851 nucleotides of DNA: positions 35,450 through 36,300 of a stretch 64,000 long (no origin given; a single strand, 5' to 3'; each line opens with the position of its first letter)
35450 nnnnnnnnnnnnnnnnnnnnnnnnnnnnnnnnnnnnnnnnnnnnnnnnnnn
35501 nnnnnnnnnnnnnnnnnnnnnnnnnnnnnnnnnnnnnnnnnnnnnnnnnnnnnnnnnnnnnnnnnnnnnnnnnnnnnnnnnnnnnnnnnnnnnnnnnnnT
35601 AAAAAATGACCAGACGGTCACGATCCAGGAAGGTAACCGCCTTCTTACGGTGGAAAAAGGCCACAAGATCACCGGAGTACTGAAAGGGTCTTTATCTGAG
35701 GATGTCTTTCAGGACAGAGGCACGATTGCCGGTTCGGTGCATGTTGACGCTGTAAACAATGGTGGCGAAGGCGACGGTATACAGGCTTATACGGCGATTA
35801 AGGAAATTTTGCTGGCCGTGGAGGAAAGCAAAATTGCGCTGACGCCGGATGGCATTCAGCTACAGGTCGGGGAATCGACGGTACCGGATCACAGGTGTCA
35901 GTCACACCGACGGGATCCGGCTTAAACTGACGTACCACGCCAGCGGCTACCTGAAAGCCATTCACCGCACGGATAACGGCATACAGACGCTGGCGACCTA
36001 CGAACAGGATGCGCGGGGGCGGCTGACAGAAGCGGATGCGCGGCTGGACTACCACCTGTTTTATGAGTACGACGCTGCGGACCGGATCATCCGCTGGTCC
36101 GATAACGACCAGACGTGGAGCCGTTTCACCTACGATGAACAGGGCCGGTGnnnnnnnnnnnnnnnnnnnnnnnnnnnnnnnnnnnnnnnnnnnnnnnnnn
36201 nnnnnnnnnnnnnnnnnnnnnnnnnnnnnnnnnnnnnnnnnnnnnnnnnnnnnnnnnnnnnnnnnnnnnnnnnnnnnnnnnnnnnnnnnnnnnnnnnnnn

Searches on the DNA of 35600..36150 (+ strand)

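Call 49: search_dna_similar(query=window:35600-36150:+, collection=ecoli_genomes, mode=near, max_rows=30, rows=spread)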
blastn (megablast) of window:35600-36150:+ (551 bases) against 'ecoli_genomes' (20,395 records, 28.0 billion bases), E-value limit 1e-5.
Records with a match: 2529; places in all: 5093; records where one place covers at least 80% of the query: 26.
Genomes with a match: 2529 of 5426; with a place that covers at least 80% of the query: 26. Places per genome that has any: lowest 1, median 2, highest 4. On chromosomes: 5089 places; on plasmids: 4.
Best place of each record, by identity: >=99% 2076; 95-99% 453.
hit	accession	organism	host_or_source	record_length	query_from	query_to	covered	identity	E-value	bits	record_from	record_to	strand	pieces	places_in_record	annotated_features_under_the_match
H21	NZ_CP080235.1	Escherichia coli O139:H1 strain W13-16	Sus scrofa scrofa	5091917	1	551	100%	100.0%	0e+0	1018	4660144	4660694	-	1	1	type VI secretion system Vgr family protein | zincin-like metallopeptidase toxin domain-containing protein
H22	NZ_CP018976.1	Escherichia coli strain Ecol_545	Homo sapiens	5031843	1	284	52%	100.0%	9e-146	525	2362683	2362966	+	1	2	type VI secretion system tip protein VgrG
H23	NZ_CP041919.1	Escherichia coli strain Ec40743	Homo sapiens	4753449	1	284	52%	100.0%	9e-146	525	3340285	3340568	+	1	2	type VI secretion system tip protein VgrG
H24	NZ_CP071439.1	Escherichia coli strain EcPNK004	Homo sapiens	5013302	1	284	52%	100.0%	9e-146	525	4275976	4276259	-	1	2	type VI secretion system tip protein VgrG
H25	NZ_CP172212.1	Escherichia coli strain GF8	chicken meat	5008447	1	284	52%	100.0%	9e-146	525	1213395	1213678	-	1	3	type VI secretion system tip protein VgrG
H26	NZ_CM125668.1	Escherichia coli strain 2020S05-013-18-1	not applicable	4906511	1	284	52%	100.0%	9e-146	525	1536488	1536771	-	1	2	type VI secretion system Vgr family protein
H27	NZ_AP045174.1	Escherichia coli strain JNEC-KY178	Homo sapiens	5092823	1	284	52%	100.0%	9e-146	525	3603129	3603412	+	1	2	type VI secretion system Vgr family protein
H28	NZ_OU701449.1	Escherichia coli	Homo sapiens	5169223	1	284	52%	100.0%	9e-146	525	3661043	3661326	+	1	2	type VI secretion system tip protein VgrG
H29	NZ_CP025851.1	Escherichia coli strain 510016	Homo sapiens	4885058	1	284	52%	99.6%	4e-144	520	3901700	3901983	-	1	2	type VI secretion system tip protein VgrG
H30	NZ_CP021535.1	Escherichia coli strain AR_0119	missing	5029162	1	284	52%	99.6%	4e-144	520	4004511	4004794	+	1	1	type VI secretion system tip protein VgrG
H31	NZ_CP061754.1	Escherichia coli O18ac:H14 strain 873.10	Bos taurus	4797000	1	284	52%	99.6%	4e-144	520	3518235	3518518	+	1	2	type VI secretion system tip protein VgrG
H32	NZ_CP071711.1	Escherichia coli strain EC20017429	Homo sapiens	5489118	1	284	52%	99.6%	4e-144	520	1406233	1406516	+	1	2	type VI secretion system tip protein VgrG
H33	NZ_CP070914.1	Escherichia coli strain 65COLEC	Homo sapiens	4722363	1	284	52%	99.6%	4e-144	520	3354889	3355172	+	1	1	type VI secretion system tip protein VgrG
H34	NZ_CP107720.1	Escherichia coli strain 2021CK-01361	Homo sapiens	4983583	1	284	52%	99.6%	4e-144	520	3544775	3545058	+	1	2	type VI secretion system tip protein VgrG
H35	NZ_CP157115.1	Escherichia coli strain UTME-8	Sus scrofa domesticus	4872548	1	284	52%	99.6%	4e-144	520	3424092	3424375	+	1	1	type VI secretion system tip protein VgrG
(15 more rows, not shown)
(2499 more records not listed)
